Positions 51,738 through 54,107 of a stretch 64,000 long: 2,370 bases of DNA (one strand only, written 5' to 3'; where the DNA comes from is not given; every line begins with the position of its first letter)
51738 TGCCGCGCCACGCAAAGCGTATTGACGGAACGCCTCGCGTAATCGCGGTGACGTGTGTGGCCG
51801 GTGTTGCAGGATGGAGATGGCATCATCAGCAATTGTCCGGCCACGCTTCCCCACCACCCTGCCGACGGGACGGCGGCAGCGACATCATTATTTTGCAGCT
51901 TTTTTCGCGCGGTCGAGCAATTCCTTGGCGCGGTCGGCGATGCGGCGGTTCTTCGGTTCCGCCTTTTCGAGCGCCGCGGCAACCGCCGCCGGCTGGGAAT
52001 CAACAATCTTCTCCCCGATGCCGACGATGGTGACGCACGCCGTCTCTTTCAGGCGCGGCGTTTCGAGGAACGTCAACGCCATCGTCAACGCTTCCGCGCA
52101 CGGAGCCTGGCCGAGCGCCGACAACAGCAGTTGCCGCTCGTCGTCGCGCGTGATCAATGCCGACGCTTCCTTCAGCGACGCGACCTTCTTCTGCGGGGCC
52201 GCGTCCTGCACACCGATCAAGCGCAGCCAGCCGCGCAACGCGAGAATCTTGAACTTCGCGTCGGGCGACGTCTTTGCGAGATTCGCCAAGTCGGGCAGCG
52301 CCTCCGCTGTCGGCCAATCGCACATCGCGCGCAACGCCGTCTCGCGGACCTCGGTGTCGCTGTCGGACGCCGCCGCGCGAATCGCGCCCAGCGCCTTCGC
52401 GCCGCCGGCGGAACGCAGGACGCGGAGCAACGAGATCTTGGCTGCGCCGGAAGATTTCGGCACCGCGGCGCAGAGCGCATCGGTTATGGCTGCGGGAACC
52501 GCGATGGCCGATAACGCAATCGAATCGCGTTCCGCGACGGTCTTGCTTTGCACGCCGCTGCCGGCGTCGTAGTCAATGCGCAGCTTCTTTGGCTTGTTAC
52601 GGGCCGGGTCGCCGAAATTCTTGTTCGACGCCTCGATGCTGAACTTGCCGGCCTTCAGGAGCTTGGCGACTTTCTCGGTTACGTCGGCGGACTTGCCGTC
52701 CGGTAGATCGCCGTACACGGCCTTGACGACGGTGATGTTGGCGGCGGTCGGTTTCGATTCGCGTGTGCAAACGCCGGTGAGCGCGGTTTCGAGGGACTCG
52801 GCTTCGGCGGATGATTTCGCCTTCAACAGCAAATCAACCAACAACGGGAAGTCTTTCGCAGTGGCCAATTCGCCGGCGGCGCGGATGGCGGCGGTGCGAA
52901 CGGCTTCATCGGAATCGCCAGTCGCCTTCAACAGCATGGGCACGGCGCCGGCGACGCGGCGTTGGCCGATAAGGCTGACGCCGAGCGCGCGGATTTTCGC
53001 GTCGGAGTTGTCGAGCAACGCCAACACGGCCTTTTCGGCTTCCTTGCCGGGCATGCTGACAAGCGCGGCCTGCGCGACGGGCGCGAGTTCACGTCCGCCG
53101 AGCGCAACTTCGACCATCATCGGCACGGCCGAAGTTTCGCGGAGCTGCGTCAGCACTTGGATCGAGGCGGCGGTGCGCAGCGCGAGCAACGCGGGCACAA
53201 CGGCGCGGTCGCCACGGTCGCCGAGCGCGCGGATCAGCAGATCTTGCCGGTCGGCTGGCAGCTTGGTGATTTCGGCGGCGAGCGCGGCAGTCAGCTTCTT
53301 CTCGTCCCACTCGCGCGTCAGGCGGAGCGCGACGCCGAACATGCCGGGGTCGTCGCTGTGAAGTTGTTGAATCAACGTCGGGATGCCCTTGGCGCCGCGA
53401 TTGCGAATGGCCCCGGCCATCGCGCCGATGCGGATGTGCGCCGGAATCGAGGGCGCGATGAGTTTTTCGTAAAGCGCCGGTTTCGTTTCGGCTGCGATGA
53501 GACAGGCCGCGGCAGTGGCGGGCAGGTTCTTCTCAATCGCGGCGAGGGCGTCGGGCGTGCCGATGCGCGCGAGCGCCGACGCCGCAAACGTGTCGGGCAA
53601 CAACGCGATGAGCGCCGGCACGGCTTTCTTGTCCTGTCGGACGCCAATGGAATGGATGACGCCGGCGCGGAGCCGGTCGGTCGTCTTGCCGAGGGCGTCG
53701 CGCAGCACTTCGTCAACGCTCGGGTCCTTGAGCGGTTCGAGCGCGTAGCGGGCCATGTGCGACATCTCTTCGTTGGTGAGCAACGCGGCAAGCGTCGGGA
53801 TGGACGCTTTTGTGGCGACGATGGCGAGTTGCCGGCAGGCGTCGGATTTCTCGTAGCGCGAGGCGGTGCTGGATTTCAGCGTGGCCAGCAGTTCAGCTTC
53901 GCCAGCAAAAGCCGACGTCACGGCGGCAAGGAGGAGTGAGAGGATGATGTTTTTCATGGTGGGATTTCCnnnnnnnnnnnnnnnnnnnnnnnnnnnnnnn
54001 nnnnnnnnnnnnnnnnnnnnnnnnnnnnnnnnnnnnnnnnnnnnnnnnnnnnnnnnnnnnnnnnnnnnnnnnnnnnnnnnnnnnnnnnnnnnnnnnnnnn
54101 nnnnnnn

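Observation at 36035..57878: Expanded periplasmic oxidative glycoside-processing (3-keto-glycoside-type) locus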

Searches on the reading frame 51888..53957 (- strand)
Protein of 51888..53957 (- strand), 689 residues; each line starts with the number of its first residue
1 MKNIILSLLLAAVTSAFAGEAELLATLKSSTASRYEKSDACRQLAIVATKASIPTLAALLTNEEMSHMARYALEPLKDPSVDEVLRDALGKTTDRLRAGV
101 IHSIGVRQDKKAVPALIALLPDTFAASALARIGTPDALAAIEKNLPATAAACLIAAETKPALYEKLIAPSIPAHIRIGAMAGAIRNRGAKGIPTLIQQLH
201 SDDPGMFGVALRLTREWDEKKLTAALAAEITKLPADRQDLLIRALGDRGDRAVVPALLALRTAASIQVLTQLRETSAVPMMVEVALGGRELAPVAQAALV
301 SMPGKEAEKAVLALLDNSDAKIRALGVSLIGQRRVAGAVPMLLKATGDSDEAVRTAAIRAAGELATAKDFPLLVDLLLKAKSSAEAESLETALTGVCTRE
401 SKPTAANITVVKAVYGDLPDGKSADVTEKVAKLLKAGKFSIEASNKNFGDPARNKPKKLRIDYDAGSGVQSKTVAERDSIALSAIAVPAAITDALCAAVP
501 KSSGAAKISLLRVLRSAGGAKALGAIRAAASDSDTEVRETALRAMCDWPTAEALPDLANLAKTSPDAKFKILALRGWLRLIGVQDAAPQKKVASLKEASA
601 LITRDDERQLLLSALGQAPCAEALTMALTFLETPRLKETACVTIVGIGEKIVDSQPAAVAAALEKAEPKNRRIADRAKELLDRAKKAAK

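Call 8: search_protein_families(library=pfam, proteins=[window:51888-53957:-], max_evalue=0.01)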
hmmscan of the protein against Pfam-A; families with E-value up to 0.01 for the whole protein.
window:51888-53957:- (689 aa): 3 families
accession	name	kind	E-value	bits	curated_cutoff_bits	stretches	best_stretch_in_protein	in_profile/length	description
PF13646.12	HEAT_2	-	1.3e-23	83.6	27.7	3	310-385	3-79/88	HEAT repeats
PF02985.28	HEAT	-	7.7e-07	29.2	23.5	0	339-365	2-28/31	HEAT repeat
PF00514.29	Arm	-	1.9e-05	25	20.6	0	336-365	11-40/41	Armadillo/beta-catenin-like repeat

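Call 22: search_protein_families(library=ncbifam, proteins=[window:51888-53957:-], max_evalue=0.01)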
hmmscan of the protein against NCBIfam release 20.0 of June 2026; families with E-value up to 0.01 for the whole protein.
window:51888-53957:- (689 aa): 2 families
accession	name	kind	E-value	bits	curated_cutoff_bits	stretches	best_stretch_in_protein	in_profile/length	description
NF045915.1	PhycobilmeDegNblB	equivalog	2.9e-06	27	300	0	337-378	130-171/214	phycobilisome degradation protein NblB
NF007244.0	PRK09687.1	equivalog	0.0011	18.3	275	0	49-120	158-234/285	putative lyase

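Call 24: find_homologous_proteins(query=window:51888-53957:-, max_evalue=0.00001)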
Query window:51888-53957:- (689 aa): 713 proteins with E <= 0.00001 among 8000 candidates; the best 120 are listed.
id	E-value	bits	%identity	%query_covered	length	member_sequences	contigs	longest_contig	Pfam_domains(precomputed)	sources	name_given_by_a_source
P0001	0.0e+0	1407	100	100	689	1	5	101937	PF00514.30,PF02985.29,PF13646.13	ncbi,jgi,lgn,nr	ncbi:MAG: hypothetical protein FJ395_01280 [Verrucomicrobia bacterium]|nr:hypothetical protein [Verr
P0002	0.0e+0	1242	88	98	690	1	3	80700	PF02985.29,PF13646.13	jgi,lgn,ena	jgi:HEAT repeat protein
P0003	0.0e+0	1068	76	100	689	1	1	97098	PF02985.29,PF13646.13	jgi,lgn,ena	-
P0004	0.0e+0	1050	82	90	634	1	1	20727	PF13646.13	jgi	-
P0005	0.0e+0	1045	74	97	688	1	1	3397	PF03130.23,PF13646.13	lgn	-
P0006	1.6e-296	1003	71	100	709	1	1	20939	PF00514.30,PF02985.29,PF03130.23,PF13646.13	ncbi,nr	ncbi:MAG: HEAT repeat domain-containing protein [Verrucomicrobiae bacterium]|nr:HEAT repeat domain-c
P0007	1.8e-292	990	71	100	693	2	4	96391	PF02985.29,PF13646.13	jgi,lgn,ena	-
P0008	7.6e-271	918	79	59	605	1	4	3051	PF00514.30,PF13646.13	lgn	-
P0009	4.8e-194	665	51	80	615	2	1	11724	PF13646.13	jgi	jgi:HEAT repeat protein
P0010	1.0e-161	558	46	97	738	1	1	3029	PF02985.29,PF11875.15,PF13646.13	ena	-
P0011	8.2e-161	555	47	98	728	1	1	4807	PF13646.13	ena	-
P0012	1.3e-160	554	48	94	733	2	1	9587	PF00514.30,PF01347.29,PF02985.29,PF03130.23,PF13646.13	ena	-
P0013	1.7e-160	554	47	97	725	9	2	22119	PF02985.29,PF11875.15,PF13646.13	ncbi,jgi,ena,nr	ncbi:MAG TPA: hypothetical protein PLF81_04195 [Candidatus Anammoximicrobium sp.]|nr:hypothetical pr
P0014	3.9e-160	553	46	97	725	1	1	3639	PF02985.29,PF13646.13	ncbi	-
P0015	4.7e-160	552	47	97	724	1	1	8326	PF02985.29,PF13646.13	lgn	-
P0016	5.0e-160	552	46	97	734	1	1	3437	PF02985.29,PF13646.13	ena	-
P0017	5.7e-160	552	46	97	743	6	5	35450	PF02985.29,PF13646.13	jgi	jgi:HEAT repeat protein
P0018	8.7e-160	552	47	98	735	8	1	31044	PF00514.30,PF02985.29,PF13646.13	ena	-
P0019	9.0e-160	552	48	90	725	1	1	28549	PF02985.29,PF13646.13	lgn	-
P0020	1.6e-159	551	48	92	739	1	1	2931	PF02985.29,PF13646.13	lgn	-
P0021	2.0e-159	550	47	99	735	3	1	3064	PF00514.30,PF02985.29,PF13646.13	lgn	-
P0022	1.9e-158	547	47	96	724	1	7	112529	PF02985.29,PF11875.15,PF13646.13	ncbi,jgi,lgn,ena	ncbi:MAG: HEAT repeat domain-containing protein [Thermoguttaceae bacterium]|jgi:HEAT repeat protein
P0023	4.3e-158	546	46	91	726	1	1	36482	PF01347.29,PF02985.29,PF13646.13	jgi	-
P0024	1.2e-157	545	46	96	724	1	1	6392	PF02985.29,PF11875.15,PF13646.13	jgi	jgi:HEAT repeat protein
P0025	1.0e-156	541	46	97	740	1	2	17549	PF00514.30,PF02985.29,PF13646.13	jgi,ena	-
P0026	1.4e-156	541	47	98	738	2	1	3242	PF00514.30,PF02985.29,PF03130.23,PF13513.13,PF13646.13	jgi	-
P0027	1.6e-156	541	47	97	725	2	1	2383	PF02985.29,PF13646.13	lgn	-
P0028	2.2e-156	540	46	97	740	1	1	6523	PF00514.30,PF02985.29,PF13646.13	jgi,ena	-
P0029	2.6e-156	540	47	97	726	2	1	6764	PF02985.29,PF11875.15,PF13646.13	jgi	jgi:HEAT repeat protein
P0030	3.0e-156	540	47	93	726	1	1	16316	PF02985.29,PF13646.13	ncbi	-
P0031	3.1e-156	540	47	99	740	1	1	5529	PF00514.30,PF02985.29,PF13646.13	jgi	-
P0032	7.6e-156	539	47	97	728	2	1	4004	PF02985.29,PF13646.13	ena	-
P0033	1.9e-155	537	45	97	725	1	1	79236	PF02985.29,PF13646.13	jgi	jgi:HEAT repeat protein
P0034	5.0e-155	536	46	97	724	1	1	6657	PF02985.29,PF13646.13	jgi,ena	-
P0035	1.0e-154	535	45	97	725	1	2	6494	PF02985.29,PF11875.15,PF13646.13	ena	-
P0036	1.1e-154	535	47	99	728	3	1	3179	PF13646.13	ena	-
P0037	1.9e-154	534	47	97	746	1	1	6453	PF02985.29,PF13646.13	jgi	jgi:HEAT repeat protein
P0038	2.1e-154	534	46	97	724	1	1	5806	PF02985.29,PF13646.13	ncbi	-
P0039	2.4e-154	534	47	97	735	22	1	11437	PF00514.30,PF02985.29,PF13513.13,PF13646.13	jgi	jgi:HEAT repeat protein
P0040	7.1e-154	532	47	96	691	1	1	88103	PF13646.13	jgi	jgi:HEAT repeat protein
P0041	1.3e-153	531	45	95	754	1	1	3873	PF02985.29,PF11875.15,PF13646.13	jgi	jgi:HEAT repeat protein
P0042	1.8e-153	531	45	97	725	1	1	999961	PF02985.29,PF13646.13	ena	-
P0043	1.8e-153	531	46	97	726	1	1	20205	PF02985.29,PF13646.13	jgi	jgi:HEAT repeat protein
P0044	3.5e-153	530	46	97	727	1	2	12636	PF11875.15,PF13646.13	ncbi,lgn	-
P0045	1.4e-152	528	46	99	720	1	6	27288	PF02985.29,PF13646.13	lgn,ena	-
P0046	2.7e-152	527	45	99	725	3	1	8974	PF02985.29,PF13646.13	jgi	-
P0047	4.8e-152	526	47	97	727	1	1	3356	PF00514.30,PF02985.29,PF03130.23,PF11875.15,PF13513.13,PF13646.13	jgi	jgi:HEAT repeat protein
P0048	8.9e-152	525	46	97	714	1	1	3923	PF11875.15,PF13646.13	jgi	jgi:HEAT repeat protein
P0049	1.0e-151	525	45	98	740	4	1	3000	PF00514.30,PF02985.29,PF11875.15,PF13646.13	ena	-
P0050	1.1e-151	525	46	97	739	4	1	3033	PF00514.30,PF02985.29,PF03130.23,PF13513.13,PF13646.13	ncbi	-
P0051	1.4e-150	521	45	99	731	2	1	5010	PF02985.29,PF13646.13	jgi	jgi:HEAT repeat protein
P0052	2.0e-149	517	45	99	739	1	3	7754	PF00514.30,PF02985.29,PF11875.15,PF13513.13,PF13646.13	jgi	-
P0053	3.1e-149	517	45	97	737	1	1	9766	PF02985.29,PF13646.13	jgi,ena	-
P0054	4.9e-149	516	44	94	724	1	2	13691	PF11875.15,PF13646.13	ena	-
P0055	2.4e-148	514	44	100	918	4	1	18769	PF06439.19,PF02985.29,PF13646.13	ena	-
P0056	1.2e-147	512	45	97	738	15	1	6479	PF02985.29,PF13646.13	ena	-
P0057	1.4e-147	511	45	93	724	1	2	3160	PF02985.29,PF13646.13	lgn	-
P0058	1.8e-147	511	44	97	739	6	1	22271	PF02985.29,PF13646.13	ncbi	-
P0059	2.1e-147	511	44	97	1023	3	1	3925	PF06439.19,PF02985.29,PF13646.13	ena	-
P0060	5.9e-147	509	45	97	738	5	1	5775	PF02985.29,PF03130.23,PF13646.13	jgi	jgi:HEAT repeat protein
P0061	6.0e-147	509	44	97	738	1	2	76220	PF02985.29,PF03130.23,PF11875.15,PF13513.13,PF13646.13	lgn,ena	-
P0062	6.6e-147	509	43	97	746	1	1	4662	PF02985.29,PF13513.13,PF13646.13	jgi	jgi:HEAT repeat protein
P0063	8.6e-147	509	44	97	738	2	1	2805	PF02985.29,PF13646.13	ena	-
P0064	1.3e-146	508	44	97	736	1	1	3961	PF02985.29,PF03130.23,PF13646.13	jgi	-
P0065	1.7e-146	508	46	99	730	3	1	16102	PF02985.29,PF13646.13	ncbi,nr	ncbi:MAG: HEAT repeat domain-containing protein [Candidatus Brocadiae bacterium]|nr:HEAT repeat doma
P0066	1.7e-146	508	43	98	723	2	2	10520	PF02985.29,PF03130.23,PF13513.13,PF13646.13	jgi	jgi:HEAT repeat protein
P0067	1.9e-146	508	44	100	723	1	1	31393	PF13646.13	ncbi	-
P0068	3.9e-146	507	45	97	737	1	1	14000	PF00514.30,PF02985.29,PF03130.23,PF13646.13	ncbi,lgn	ncbi:MAG: HEAT repeat domain-containing protein [Candidatus Brocadiia bacterium]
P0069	5.8e-146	506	46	98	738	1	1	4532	PF00514.30,PF02985.29,PF03130.23,PF13646.13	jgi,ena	-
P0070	9.4e-146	505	44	100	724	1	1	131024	PF13646.13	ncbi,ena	-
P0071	2.8e-145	504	44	97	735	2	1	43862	PF00514.30,PF02985.29,PF03130.23,PF13513.13,PF13646.13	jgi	-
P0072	8.8e-145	502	44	97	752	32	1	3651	PF02985.29,PF11875.15,PF13646.13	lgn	-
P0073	9.2e-145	502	45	99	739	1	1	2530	PF02985.29,PF13646.13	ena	-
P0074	1.1e-144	502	44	97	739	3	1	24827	PF02985.29,PF13646.13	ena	-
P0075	1.1e-144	502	45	97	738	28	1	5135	PF00514.30,PF02985.29,PF13646.13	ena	-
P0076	1.3e-144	501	46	94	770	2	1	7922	PF00514.30,PF02985.29,PF13646.13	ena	-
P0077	1.8e-144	501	46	99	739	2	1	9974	PF02985.29,PF11875.15,PF13646.13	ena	-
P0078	2.0e-144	501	45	94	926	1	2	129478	PF06439.19,PF13646.13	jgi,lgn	jgi:HEAT repeat protein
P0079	5.2e-144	500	45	94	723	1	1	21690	PF02985.29,PF13646.13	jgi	jgi:HEAT repeat protein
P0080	3.0e-143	497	42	99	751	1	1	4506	PF02985.29,PF03130.23,PF13646.13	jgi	-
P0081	4.5e-143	496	45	97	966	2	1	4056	PF00514.30,PF06439.19,PF02985.29,PF13646.13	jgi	jgi:HEAT repeat protein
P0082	6.9e-143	496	44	94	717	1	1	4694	PF00514.30,PF02985.29,PF13513.13,PF13646.13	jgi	-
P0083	9.7e-143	495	43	99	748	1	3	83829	PF02985.29,PF13646.13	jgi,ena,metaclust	metaclust:\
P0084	1.3e-142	495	43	94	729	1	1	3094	PF02985.29,PF13513.13,PF13646.13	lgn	-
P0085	1.4e-142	495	45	97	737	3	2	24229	PF02985.29,PF13646.13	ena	-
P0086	1.7e-142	494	45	94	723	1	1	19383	PF13646.13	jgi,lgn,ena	-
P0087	2.1e-142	494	46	98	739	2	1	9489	PF00514.30,PF02985.29,PF11875.15,PF13646.13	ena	-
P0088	4.8e-142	493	43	97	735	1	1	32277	PF00514.30,PF02985.29,PF03130.23,PF13513.13,PF13646.13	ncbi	-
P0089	5.9e-142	493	44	97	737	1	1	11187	PF00514.30,PF02985.29,PF13646.13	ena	-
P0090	2.1e-141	491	43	97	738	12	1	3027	PF02985.29,PF03130.23,PF13646.13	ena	-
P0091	9.4e-141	489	43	97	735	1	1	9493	PF00514.30,PF02985.29,PF03130.23,PF13513.13,PF13646.13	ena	-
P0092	9.8e-141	489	45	96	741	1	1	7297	PF00514.30,PF02985.29,PF11875.15,PF13646.13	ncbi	ncbi:MAG: HEAT repeat domain-containing protein [bacterium]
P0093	1.4e-140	488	43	97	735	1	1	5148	PF00514.30,PF02985.29,PF03130.23,PF13513.13,PF13646.13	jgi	jgi:HEAT repeat protein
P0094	1.7e-139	485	43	97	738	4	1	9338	PF13646.13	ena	-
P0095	2.9e-139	484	44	96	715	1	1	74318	PF00514.30,PF02985.29,PF13646.13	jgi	jgi:HEAT repeat protein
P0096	5.8e-139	483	43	97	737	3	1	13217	PF00514.30,PF02985.29,PF03130.23,PF11875.15,PF13513.13,PF13646.13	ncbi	-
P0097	6.0e-139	483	45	88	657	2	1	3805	PF02985.29,PF13646.13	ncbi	ncbi:MAG: HEAT repeat domain-containing protein, partial [Thermoguttaceae bacterium]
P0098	1.1e-138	482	44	99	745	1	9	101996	PF03130.23,PF13646.13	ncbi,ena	-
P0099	2.3e-138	481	44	97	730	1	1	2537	PF00514.30,PF02985.29,PF13513.13,PF13646.13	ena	-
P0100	7.0e-138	479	44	94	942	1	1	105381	PF06439.19,PF02985.29,PF13646.13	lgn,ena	-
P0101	2.6e-134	468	43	94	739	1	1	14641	PF02985.29,PF11875.15,PF13646.13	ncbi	-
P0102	1.2e-133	465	43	96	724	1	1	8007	PF01347.29,PF02985.29,PF13646.13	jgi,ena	-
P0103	2.2e-133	464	44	90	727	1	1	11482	PF00514.30,PF02985.29,PF13646.13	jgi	jgi:HEAT repeat protein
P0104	3.9e-133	464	43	99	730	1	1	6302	PF00514.30,PF02985.29,PF03130.23,PF13513.13,PF13646.13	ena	-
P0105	9.2e-133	462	43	96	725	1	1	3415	PF00514.30,PF02985.29,PF13513.13,PF13646.13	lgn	-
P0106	7.6e-132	459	44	96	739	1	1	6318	PF02985.29,PF03130.23,PF13646.13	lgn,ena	-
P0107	8.6e-131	456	41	97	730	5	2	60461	PF00514.30,PF02985.29,PF03130.23,PF11875.15,PF13646.13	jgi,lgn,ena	-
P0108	5.6e-130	453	43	90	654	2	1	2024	PF13646.13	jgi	jgi:HEAT repeat protein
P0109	6.8e-130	453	45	91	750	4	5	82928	PF13646.13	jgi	jgi:HEAT repeat protein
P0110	9.6e-130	452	42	97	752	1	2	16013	PF02985.29,PF13646.13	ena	-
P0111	1.1e-129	452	42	96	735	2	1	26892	PF00514.30,PF13646.13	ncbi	-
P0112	1.2e-129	452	41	60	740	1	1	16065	PF00514.30,PF01347.29,PF02985.29,PF03130.23,PF13513.13,PF13646.13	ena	-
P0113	2.8e-129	451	42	94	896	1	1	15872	PF00514.30,PF06439.19,PF02985.29,PF03130.23,PF13513.13,PF13646.13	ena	-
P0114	5.4e-129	450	45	94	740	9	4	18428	PF13646.13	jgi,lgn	-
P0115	6.7e-129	450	42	97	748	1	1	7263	PF00514.30,PF05918.18,PF02985.29,PF03130.23,PF13513.13,PF13646.13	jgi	-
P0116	7.0e-129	450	42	94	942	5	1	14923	PF00514.30,PF06439.19,PF02985.29,PF13646.13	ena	-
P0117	2.8e-128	448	42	97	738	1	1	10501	PF00514.30,PF05918.18,PF02985.29,PF03130.23,PF13513.13,PF13646.13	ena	-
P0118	3.9e-128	447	41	99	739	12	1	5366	PF00514.30,PF02985.29,PF03130.23,PF13646.13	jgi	-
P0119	1.2e-127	446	41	97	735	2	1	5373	PF02985.29,PF11875.15,PF13646.13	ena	-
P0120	2.5e-127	444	40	99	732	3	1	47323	PF02985.29,PF03130.23,PF13646.13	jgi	-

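Call 25: find_encoding_contigs(protein=P0022, flank=10000, max_places=1)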
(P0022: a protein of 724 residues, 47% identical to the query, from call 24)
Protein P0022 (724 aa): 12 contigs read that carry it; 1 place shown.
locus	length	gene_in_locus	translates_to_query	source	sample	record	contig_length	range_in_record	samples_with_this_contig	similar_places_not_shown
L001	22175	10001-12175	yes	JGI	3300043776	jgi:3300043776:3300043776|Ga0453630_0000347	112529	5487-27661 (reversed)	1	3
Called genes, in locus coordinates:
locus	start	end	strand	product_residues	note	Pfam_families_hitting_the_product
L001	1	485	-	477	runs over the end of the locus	PF13598:DUF4139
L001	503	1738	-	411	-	-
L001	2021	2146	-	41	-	-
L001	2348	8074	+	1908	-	PF13360:PQQ_2 (faint)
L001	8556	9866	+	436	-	PF01408:GFO_IDH_MocA, PF19051:GFO_IDH_MocA_C2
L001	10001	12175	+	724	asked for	PF02985:HEAT (faint), PF13646:HEAT_2, PF11875:DnaJ-like_C11_C (weak), PF13646:HEAT_2 (weak)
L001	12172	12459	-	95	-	-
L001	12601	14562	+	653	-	-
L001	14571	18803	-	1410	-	-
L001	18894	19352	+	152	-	-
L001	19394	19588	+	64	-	-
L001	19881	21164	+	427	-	PF01408:GFO_IDH_MocA, PF19051:GFO_IDH_MocA_C2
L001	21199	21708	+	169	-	-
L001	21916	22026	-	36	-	-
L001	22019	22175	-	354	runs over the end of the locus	PF00795:CN_hydrolase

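Call 26: find_encoding_contigs(protein=P0078, flank=10000, max_places=1)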
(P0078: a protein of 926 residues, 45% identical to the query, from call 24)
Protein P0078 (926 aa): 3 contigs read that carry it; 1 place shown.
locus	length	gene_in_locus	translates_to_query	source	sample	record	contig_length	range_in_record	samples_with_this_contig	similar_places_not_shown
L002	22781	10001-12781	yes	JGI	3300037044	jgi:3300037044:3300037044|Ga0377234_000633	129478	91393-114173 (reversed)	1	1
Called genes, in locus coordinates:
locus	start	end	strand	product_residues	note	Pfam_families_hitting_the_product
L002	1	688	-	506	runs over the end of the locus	PF07238:PilZ (weak), PF13506:Glyco_transf_21, PF00535:Glycos_transf_2, PF10111:Glyco_tranf_2_2 (weak), PF13641:Glyco_tranf_2_3, PF01644:Chitin_synth_1, PF03142:Chitin_synth_2, PF13632:Glyco_trans_2_3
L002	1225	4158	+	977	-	PF00069:Pkinase, PF07714:PK_Tyr_Ser-Thr, PF03781:FGE-sulfatase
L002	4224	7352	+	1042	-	PF26549:Tricorn_N, PF00930:DPPIV_N (faint), PF07676:PD40, PF26550:Tricorn_2nd, PF14684:Tricorn_C1 (weak), PF14685:PDZ_Tricorn (weak), PF17820:PDZ_6, PF03572:Peptidase_S41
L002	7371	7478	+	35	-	-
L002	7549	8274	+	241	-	PF00657:Lipase_GDSL, PF13472:Lipase_GDSL_2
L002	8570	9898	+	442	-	PF01408:GFO_IDH_MocA, PF19051:GFO_IDH_MocA_C2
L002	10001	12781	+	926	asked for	PF13646:HEAT_2 (weak), PF06439:3keto-disac_hyd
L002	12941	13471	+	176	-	PF14317:YcxB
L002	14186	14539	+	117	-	PF12680:SnoaL_2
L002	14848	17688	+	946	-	PF25788:Ig_Rha78A_N, PF08531:Bac_rhamnosid_N, PF05592:Bac_rhamnosid, PF17389:Bac_rhamnosid6H, PF17390:Bac_rhamnosid_C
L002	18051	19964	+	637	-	PF03169:OPT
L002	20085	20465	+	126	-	PF16697:Yop-YscD_cpl, PF00498:FHA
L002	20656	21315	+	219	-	-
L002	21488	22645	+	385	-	PF13173:AAA_14, PF13635:DUF4143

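Call 27: find_encoding_contigs(protein=P0042, flank=10000, max_places=1)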
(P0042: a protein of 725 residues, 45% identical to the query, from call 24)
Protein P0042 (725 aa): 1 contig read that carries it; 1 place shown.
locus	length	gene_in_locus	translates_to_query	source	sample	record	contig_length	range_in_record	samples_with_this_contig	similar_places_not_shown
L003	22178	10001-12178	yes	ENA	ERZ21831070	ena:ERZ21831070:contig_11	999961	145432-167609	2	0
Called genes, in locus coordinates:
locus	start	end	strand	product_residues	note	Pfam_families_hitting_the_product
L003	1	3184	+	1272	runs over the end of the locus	PF13385:Laminin_G_3, PF19543:GH123_N (weak)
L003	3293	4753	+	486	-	PF04734:Ceramidase_alk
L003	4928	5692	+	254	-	-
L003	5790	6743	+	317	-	PF04055:Radical_SAM (faint)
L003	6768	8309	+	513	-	-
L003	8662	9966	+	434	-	PF01408:GFO_IDH_MocA, PF19051:GFO_IDH_MocA_C2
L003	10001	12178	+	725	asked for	PF02985:HEAT (faint), PF13646:HEAT_2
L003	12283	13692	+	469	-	PF01156:IU_nuc_hydro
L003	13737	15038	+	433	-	PF13360:PQQ_2, PF13570:Beta-prop_ACSF4 (faint), PF01011:PQQ (faint), PF13360:PQQ_2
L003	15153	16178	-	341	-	PF00248:Aldo_ket_red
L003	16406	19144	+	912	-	PF22422:MGH1-like_GH, PF01204:Trehalase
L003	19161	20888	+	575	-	-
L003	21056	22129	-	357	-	PF00155:Aminotran_1_2 (weak), PF01212:Beta_elim_lyase, PF01041:DegT_DnrJ_EryC1 (faint)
